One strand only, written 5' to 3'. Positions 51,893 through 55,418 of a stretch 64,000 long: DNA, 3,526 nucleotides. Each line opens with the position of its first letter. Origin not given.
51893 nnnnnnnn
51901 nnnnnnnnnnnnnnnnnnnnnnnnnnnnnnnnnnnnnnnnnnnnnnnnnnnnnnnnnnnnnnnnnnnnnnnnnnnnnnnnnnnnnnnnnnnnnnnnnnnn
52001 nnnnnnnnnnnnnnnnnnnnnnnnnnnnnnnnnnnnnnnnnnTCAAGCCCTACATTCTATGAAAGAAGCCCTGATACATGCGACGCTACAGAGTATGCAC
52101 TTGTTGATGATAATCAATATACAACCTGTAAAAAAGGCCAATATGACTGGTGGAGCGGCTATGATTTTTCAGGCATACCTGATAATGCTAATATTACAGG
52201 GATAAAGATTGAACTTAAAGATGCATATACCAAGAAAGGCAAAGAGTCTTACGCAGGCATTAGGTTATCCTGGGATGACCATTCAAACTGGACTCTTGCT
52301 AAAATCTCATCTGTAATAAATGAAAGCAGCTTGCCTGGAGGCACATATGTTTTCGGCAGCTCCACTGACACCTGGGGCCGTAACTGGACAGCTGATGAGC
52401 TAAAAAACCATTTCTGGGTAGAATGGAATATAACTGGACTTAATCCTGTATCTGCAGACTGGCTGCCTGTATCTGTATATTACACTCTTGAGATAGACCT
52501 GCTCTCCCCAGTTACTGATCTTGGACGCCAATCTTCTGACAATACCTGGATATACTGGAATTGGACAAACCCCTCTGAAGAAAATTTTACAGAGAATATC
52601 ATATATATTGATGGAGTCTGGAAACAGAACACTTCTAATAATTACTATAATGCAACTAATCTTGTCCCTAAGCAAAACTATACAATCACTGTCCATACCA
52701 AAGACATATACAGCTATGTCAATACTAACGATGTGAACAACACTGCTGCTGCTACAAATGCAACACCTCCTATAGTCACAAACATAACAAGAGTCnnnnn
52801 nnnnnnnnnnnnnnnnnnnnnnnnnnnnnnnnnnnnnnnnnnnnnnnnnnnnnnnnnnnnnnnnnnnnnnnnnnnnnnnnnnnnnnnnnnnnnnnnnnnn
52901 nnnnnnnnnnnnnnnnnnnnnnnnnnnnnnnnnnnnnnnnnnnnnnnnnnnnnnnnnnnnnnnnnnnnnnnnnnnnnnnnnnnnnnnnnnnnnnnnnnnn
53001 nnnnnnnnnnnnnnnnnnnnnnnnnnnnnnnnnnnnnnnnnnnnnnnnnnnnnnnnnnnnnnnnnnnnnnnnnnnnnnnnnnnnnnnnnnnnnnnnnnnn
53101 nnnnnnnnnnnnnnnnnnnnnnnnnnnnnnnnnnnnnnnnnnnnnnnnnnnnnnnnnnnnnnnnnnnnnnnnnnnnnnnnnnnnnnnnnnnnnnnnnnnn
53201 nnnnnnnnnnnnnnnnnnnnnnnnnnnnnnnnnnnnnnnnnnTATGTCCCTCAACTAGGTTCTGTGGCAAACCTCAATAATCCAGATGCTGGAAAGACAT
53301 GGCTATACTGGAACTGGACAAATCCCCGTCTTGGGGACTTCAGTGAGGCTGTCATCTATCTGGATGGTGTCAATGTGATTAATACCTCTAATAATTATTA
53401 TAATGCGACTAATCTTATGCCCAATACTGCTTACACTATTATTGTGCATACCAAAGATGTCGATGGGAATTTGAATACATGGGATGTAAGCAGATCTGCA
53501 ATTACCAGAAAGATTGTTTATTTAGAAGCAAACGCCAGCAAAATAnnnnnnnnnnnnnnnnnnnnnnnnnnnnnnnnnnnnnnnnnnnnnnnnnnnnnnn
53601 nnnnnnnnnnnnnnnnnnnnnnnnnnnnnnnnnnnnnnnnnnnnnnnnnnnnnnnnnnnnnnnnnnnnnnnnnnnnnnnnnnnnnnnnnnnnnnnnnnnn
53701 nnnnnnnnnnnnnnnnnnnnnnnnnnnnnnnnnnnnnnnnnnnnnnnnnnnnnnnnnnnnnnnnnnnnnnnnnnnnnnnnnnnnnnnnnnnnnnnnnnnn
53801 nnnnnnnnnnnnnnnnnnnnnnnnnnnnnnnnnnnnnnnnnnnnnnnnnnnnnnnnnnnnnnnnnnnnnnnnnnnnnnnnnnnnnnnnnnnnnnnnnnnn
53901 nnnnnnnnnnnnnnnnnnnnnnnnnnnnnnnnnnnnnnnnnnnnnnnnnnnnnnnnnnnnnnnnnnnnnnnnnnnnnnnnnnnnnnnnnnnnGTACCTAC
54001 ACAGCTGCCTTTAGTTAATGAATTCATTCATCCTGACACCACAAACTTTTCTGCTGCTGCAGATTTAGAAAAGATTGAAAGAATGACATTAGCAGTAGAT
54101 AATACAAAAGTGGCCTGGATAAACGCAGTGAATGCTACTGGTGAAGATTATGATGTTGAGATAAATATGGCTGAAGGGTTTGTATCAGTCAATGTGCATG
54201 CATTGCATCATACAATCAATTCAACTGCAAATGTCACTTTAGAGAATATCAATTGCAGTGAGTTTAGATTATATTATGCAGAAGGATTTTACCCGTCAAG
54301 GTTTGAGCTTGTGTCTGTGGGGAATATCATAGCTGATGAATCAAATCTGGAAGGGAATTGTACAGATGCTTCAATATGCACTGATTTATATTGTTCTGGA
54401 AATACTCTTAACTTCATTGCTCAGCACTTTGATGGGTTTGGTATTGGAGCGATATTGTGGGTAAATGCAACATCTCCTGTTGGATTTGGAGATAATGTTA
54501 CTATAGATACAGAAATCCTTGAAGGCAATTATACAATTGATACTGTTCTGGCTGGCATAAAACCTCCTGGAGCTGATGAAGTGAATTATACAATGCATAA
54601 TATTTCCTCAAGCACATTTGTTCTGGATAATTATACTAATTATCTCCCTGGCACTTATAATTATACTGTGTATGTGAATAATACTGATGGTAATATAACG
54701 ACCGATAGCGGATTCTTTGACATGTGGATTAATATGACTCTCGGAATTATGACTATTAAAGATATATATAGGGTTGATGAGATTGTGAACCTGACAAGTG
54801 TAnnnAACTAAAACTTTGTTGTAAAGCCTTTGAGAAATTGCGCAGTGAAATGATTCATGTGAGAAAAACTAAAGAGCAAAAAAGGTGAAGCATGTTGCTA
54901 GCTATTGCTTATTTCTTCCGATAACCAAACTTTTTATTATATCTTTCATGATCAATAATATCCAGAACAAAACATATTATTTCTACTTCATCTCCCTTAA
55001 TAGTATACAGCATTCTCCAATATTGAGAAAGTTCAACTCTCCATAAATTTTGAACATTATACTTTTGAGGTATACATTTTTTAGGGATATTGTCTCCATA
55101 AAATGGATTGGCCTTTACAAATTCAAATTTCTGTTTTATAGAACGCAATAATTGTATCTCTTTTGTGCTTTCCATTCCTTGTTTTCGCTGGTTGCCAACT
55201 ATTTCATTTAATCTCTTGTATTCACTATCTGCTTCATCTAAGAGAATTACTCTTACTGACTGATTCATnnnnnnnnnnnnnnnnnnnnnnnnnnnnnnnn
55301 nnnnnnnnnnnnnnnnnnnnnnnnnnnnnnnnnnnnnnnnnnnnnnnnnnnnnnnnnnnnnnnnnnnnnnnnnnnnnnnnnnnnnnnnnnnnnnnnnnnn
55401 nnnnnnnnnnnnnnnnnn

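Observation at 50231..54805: wHTH-coupled giant surface protein with three 750-bp tandem repeats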

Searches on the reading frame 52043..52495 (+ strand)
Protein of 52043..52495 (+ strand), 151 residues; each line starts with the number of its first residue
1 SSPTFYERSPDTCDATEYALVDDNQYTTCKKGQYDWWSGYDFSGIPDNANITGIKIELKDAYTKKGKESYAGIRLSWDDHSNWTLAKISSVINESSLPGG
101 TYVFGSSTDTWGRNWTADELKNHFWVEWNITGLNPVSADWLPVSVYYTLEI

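Call 23: predict_structure(alignment_id=A1)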
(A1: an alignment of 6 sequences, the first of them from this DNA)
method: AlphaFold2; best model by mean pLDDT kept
length: 151 residues; sequences in the alignment: 6
mean_pLDDT: 85.4   pTM: 0.83
mean pLDDT of the five models: 85.4, 85.1, 84.7, 79.8, 64.2
residues with pLDDT >= 90: 77; 70-90: 55; 50-70: 15; < 50: 4
segments of 3 or more residues with pLDDT < 50: 18-21
pLDDT, mean of each block of 10 residues (from residue 1): 69 60 69 87 93 95 85 92 93 78 96 94 93 84 94 76
secondary structure, 60 per line:
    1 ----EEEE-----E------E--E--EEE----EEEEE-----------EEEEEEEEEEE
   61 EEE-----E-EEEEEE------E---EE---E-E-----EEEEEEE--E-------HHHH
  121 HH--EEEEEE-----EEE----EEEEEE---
elements in order: E5-8 E27-29 E34-38 E50-63 E71-76 E100-106 H117-122 E125-130 E136-138 E143-148
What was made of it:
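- The AF2 model is confident (call 23).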

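Call 24: search_protein_representatives(alignment_id=A1)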
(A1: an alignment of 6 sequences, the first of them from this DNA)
Query: 6 sequences, 153 profile positions. Proteins with E-value up to 0.001 (for the whole library): 1728; up to 1e-10: 217; up to 1e-30: 8. The best 150 are listed.
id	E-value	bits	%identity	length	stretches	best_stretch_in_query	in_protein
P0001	6.1e-246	821.8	-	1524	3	1-152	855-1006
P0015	1.1e-57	210.5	-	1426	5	14-151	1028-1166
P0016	9.2e-40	152.3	-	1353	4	16-152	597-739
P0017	1.7e-36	141.7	-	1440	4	18-152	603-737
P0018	4.4e-33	130.6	-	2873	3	17-150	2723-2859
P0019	7.9e-32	126.5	-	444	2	19-148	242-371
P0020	8.3e-32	126.5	-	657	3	27-150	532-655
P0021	3.4e-31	124.5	-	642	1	18-150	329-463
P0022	1.4e-27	112.7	-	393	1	20-149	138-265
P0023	1.7e-27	112.5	-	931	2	24-152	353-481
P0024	2.3e-27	112.1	-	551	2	17-152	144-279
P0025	3.1e-27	111.6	-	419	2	18-151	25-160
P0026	4.7e-27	111.0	-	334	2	21-149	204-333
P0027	1.6e-25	106.1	-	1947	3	18-152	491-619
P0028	2.0e-25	105.8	-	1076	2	18-152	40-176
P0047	3.8e-20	88.6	-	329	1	27-151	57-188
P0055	8.1e-19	84.3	-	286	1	16-150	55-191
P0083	7.0e-16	74.7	-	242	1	24-151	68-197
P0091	4.6e-15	72.1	-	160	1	21-149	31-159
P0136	8.1e-13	64.8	-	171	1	15-150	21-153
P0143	1.5e-12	64.0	-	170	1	39-151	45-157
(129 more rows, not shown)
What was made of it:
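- On Widespread uncurated jelly-roll domain (motifs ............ / LSWDGG.SWT / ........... / vD.i.V.VYY): A profile of the six copies finds 1,728 clusters at E ≤1e-3, and matches cover profile positions ~15-152 (call 24).
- Jelly-roll domain: 1,728 clusters at E ≤1e-3 and 217 at ≤1e-10 (call 24).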

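Call 27: search_protein_families(library=pfam, proteins=[P0015, P0016, P0019, P0021, P0047, P0055, P0083, P0091, P0136, P0143], max_evalue=0.01)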
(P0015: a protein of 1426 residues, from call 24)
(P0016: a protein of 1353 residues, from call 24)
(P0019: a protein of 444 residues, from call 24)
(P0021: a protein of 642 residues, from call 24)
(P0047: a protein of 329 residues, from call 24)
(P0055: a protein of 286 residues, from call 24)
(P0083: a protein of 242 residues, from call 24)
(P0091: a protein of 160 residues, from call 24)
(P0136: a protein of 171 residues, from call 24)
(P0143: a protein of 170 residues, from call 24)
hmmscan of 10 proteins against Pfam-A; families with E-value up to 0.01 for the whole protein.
P0015 (1426 aa): 2 families
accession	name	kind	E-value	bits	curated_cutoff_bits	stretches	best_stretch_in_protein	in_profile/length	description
PF13385.13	Laminin_G_3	-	2.2e-07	31.6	27.6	1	1352-1417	90-151/151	Concanavalin A-like lectin/glucanases superfamily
PF20068.4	Amphi-Trp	-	0.00082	19.8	27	0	902-942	47-85/93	Amphi-Trp domain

P0016 (1353 aa): 2 families
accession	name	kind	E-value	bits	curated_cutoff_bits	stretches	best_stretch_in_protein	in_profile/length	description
PF00932.25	LTD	-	3.7e-12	47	34.3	1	1070-1163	18-107/109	Lamin Tail Domain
PF12389.13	Peptidase_M73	-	3.8e-05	24.1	22.5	1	44-121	24-107/196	Camelysin metallo-endopeptidase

P0019 (444 aa): 0 families

P0021 (642 aa): 0 families

P0047 (329 aa): 0 families

P0055 (286 aa): 2 families
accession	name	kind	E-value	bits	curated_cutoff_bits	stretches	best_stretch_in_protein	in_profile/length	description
PF13620.12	CarboxypepD_reg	-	2.5e-12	47.4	32.3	1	199-276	1-82/82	Carboxypeptidase regulatory-like domain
PF13715.12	CarbopepD_reg_2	-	1.6e-10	41.3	32.2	1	200-275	1-76/88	CarboxypepD_reg-like domain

P0083 (242 aa): 0 families

P0091 (160 aa): 0 families

P0136 (171 aa): 0 families

P0143 (170 aa): 0 families
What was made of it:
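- On Widespread uncurated jelly-roll domain (motifs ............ / LSWDGG.SWT / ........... / vD.i.V.VYY): None of seven single- or two-domain members has a Pfam family (call 27).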

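Call 28: fold_search(model_id=the predicted structure, library=pdb)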
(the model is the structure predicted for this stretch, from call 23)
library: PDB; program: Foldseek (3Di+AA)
matches with E <= 10: 1566; with E <= 0.001: 3
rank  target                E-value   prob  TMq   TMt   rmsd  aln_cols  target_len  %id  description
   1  9nj1_D                6.1e-04  1.00  0.44  0.14   6.4       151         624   10  GlfT2 from Nocardia brasiliensis Bound to Galf Tetrasaccharide (released 2026-03-11)
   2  9nj1_A                8.5e-04  1.00  0.42  0.14   6.8       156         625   11  GlfT2 from Nocardia brasiliensis Bound to Galf Tetrasaccharide (released 2026-03-11)
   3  9dtp_C                1.0e-03  1.00  0.45  0.15   6.0       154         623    9  GlfT2 from Nocardia brasiliensis (released 2025-10-08)
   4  4fix_A                1.6e-03  1.00  0.43  0.14   6.4       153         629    8  Crystal Structure of GlfT2 (released 2012-06-20)
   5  8okw_B                1.7e-03  0.97  0.29  0.29   6.7       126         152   14  Crystal structure of Bdellovibrio bacteriovorus Bd2734 C-terminal domain (released 2023-10-25)
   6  7cze_I                1.9e-03  1.00  0.48  0.45   6.0       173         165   13  Crystal structure of Epstein-Barr virus (EBV) gHgL and in complex with the ligand binding domian (LBD) of EphA2 (released 2020-10-21)
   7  6njz_B                1.9e-03  1.00  0.47  0.42   6.2       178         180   13  EphA2 LBD in complex with YSA-GSGSK-bio peptide (released 2019-05-01)
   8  4w8j                  2.1e-03  1.00  0.45  0.09   5.5       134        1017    9  Structure of the full-length insecticidal protein Cry1Ac reveals intriguing details of toxin packaging into in vivo form (released 2014-09-17)
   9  8w7n                  2.3e-03  1.00  0.44  0.09   5.8       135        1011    9  Crystal structure of the in-cell Cry1Aa purified from Bacillus thuringiensis (released 2024-03-06)
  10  9jsk_F                2.4e-03  1.00  0.43  0.16   7.7       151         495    7  Clostridium perfringens iota toxin pore Ib in prepore IV state (released 2025-05-14)
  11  2e31_A                2.4e-03  0.98  0.34  0.24   8.9       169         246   11  Structural basis for selection of glycosylated substrate by SCFFbs1 ubiquitin ligase (released 2007-03-20)
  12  4z11_D                2.4e-03  0.97  0.37  0.14  10.5       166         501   10  Latent aurone synthase (polyphenol oxidase) from natural source (released 2016-03-23)
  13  5jr2_C                2.5e-03  1.00  0.49  0.43   5.6       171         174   12  Crystal structure of the EphA4 LBD in complex with APYd3 peptide inhibitor (released 2016-07-06)
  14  4w4z_A                2.5e-03  1.00  0.46  0.41   6.0       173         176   10  Structure of the EphA4 LBD in complex with peptide (released 2014-10-08)
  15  3nru_K                2.5e-03  0.99  0.40  0.39   6.9       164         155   11  Ligand binding domain of EPHA7 (released 2010-12-08)
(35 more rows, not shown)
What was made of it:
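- The best PDB folds are CBM6/22/36, the Eph ligand-binding domain and Cry domain III at TM 0.45-0.5 (call 28). The fold resembles CBM6/22/36 (call 28).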

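Call 59: search_protein_families(library=phrogs, proteins=[window:52043-52495:+, P0091, P0136, P0143], max_evalue=0.01)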
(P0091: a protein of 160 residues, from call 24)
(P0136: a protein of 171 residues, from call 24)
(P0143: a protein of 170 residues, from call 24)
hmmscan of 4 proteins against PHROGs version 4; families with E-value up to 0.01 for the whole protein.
seq(151 aa): 0 families

P0091 (160 aa): 0 families

P0136 (171 aa): 0 families

P0143 (170 aa): 0 families

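Call 79: search_solved_structures(query=A1, max_evalue=10)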
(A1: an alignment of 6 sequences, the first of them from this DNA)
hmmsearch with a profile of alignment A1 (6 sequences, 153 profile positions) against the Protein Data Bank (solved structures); distinct sequences matched with E-value up to 10: 5.
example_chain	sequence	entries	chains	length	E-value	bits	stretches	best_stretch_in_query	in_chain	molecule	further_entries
4cmr_A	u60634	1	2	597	0.17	15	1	108-150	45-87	GLYCOSYL HYDROLASE/DEACETYLASE FAMILY PROTEIN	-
6fe4_A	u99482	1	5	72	0.22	14.6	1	19-73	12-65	Shiga-like toxin 2 subunit B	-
1r4p_B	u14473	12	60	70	0.23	14.6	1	19-73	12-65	shiga-like toxin type II B subunit | Shiga-like toxin II subunit B | Shiga toxin 2 B subunit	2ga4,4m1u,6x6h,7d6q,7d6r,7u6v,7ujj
8uaw_A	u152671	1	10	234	0.33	14.1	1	19-92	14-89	Shiga toxin II subunit B,6,7-dimethyl-8-ribityllumazine synthase 2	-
5d1z_B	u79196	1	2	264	0.88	12.7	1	21-40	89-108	Y10 Heavy Chain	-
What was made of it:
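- Tried and rejected: PDB sequence search with the jelly-roll profile gave only noise, E ≥0.17 (call 79).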

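Call 85: fold_search(model_id=the predicted structure, library=viral)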
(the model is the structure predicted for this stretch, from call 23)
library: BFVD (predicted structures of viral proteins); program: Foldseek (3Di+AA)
matches with E <= 10: 1838; with E <= 0.001: 15
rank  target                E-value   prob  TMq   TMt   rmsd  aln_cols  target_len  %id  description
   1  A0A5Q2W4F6            4.9e-05  1.00  0.59  0.11   4.8       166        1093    9  (no name in the UniProt tables at hand)
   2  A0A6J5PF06            1.0e-04  1.00  0.65  0.40   4.1       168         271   11  Uncharacterized protein [uncultured Caudovirales phage]
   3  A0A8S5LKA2            1.2e-04  1.00  0.46  0.08   7.0       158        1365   10  Neck appendage protein [Siphoviridae sp. ctcPV5]
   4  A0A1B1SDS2            1.5e-04  1.00  0.43  0.10   6.5       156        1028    9  (no name in the UniProt tables at hand)
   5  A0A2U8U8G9            1.5e-04  1.00  0.45  0.30  14.3       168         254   15  (no name in the UniProt tables at hand)
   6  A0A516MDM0            1.6e-04  1.00  0.65  0.55   4.3       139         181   14  (no name in the UniProt tables at hand)
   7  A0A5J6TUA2            2.2e-04  1.00  0.36  0.15   9.8       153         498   12  Esterase [Gordonia phage Lambo]
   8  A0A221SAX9            5.1e-04  1.00  0.47  0.31   5.9       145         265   18  Minor tail protein [Streptomyces phage Warpy]
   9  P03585                6.0e-04  1.00  0.33  0.20   6.9       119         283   16  Movement protein [Sunn-hemp mosaic virus]
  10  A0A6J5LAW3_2          6.3e-04  1.00  0.49  0.09   5.6       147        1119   11  Uncharacterized protein [uncultured Caudovirales phage]
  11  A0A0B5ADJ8            7.4e-04  1.00  0.52  0.36   6.4       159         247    8  Tail-host specificity protein (Fragment) [Streptococcus phage pLA1_A1]
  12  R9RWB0                8.3e-04  1.00  0.45  0.30   6.7       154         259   11  Uncharacterized protein [Bacillus phage phiBTP1]
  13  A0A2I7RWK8            9.2e-04  1.00  0.45  0.38   9.0       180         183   11  (no name in the UniProt tables at hand)
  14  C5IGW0                9.7e-04  1.00  0.40  0.35  14.0       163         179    6  (no name in the UniProt tables at hand)
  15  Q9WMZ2                9.7e-04  0.99  0.34  0.12  14.2       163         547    9  ORF III [Dioscorea bacilliform virus]
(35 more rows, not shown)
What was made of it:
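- Closest known: Carbohydrate-binding modules with a beta-jelly-roll fold. Same: Foldseek gives TM 0.45-0.5 to CBMs, the Eph ligand-binding domain and Cry domain III (call 28), and up to 0.65-0.71 to predicted phage tail proteins (call 85).
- The best viral folds are phage tail, neck-appendage and host-specificity proteins at TM up to 0.65-0.71 (call 85).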

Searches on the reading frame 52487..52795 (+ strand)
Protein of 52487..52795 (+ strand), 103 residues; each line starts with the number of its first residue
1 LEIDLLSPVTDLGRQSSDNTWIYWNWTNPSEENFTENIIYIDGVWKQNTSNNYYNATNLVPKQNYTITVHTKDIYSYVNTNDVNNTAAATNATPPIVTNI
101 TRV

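Call 52: search_protein_families(library=pfam, proteins=[window:52487-52795:+], max_evalue=10)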
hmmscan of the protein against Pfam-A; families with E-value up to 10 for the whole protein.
seq(103 aa): 2 families
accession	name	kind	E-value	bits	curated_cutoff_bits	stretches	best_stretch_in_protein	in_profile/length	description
PF08605.16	Rad9_Rad53_bind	-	0.065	13.9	22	1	36-84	8-57/129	Fungal Rad9-like Rad53-binding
PF00041.27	fn3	-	0.14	12.8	25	1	8-72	2-69/84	Fibronectin type III domain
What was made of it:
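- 52499..52792 (+): FN3-like spacer 1 (aa 757-854). Pfam fn3 E 0.14, sub-threshold (call 52).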

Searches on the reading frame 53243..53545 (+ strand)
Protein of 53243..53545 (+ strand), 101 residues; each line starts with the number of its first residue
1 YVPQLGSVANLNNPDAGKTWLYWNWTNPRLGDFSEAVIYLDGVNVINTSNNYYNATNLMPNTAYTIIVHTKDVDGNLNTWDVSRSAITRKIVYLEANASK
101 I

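Call 52: search_protein_families(library=pfam, proteins=[window:53243-53545:+], max_evalue=10)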
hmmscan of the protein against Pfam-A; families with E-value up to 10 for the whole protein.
seq(101 aa): 3 families
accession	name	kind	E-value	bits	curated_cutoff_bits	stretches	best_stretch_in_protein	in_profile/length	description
PF00041.27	fn3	-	0.0017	19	25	1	15-77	10-75/84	Fibronectin type III domain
PF11008.14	DUF2846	-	0.0054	17.2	34.3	1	15-69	3-56/92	Protein of unknown function (DUF2846)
PF14299.13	PP2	-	0.058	13.8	25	1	18-81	17-77/148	Phloem protein 2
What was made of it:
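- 53249..53542 (+): FN3-like spacer 2 (aa 1007-1104). Pfam fn3 E 0.0017, 19 bits against a cut-off of 25 (call 52).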

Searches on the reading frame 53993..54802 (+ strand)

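Call 52: search_protein_families(library=pfam, proteins=[window:53993-54802:+], max_evalue=10)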
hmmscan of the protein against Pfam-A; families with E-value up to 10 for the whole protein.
seq(270 aa): 3 families
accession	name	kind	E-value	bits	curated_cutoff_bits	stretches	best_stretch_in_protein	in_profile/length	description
PF00934.25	PE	-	0.092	13.5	22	1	20-65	10-54/91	PE family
PF13954.11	PapC_N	-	0.36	11.2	27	1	201-231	12-40/146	PapC N-terminal domain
PF08481.16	GBS_Bsp-like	-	0.67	10.4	31.6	0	208-234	58-83/92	GBS Bsp-like repeat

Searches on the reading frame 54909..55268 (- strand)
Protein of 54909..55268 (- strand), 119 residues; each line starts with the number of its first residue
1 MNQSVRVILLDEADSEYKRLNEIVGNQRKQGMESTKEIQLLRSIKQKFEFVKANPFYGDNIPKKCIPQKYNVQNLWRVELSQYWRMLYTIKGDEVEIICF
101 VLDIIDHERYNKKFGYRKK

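Call 6: search_protein_families(library=pfam, proteins=[window:54909-55268:-], max_evalue=0.1)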
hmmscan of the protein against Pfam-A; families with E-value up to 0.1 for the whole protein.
window:54909-55268:- (119 aa): 3 families
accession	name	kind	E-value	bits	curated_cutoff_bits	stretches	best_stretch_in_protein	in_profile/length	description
PF24732.2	ParE_like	-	0.00062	20.1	24.4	1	72-112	30-67/67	ParE-like toxin domain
PF06769.20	YoeB_toxin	-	0.0011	19.4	27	1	37-99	16-75/80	YoeB-like toxin of bacterial type II toxin-antitoxin system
PF18609.8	SAM_Exu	-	0.051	14.3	28.9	1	8-35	23-50/72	Exuperantia SAM-like domain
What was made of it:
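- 54909..55561 (-): Toxin-antitoxin-like pair: a 119-aa ParE/YoeB-like protein (54909-55268) and a 98-aa partner (55265-55561). It lies between the giant gene and the second module and is context, not part of the operon. Pfam ParE_like E 6e-4 and YoeB E 1e-3, both sub-threshold (call 6).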

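Call 7: search_protein_families(library=ncbifam, proteins=[window:54909-55268:-], max_evalue=0.1)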
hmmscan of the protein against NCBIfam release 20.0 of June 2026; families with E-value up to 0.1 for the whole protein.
window:54909-55268:- (119 aa): 2 families
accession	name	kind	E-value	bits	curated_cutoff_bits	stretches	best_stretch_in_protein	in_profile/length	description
TIGR02116.1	toxin_Txe_YoeB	equivalog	0.0051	17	51.8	1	37-98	14-74/80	Txe/YoeB family addiction module toxin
TIGR02385.1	RelE_StbE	subfamily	0.046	14.2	27.9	1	11-100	6-78/88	type II toxin-antitoxin system mRNA interferase toxin, RelE/StbE family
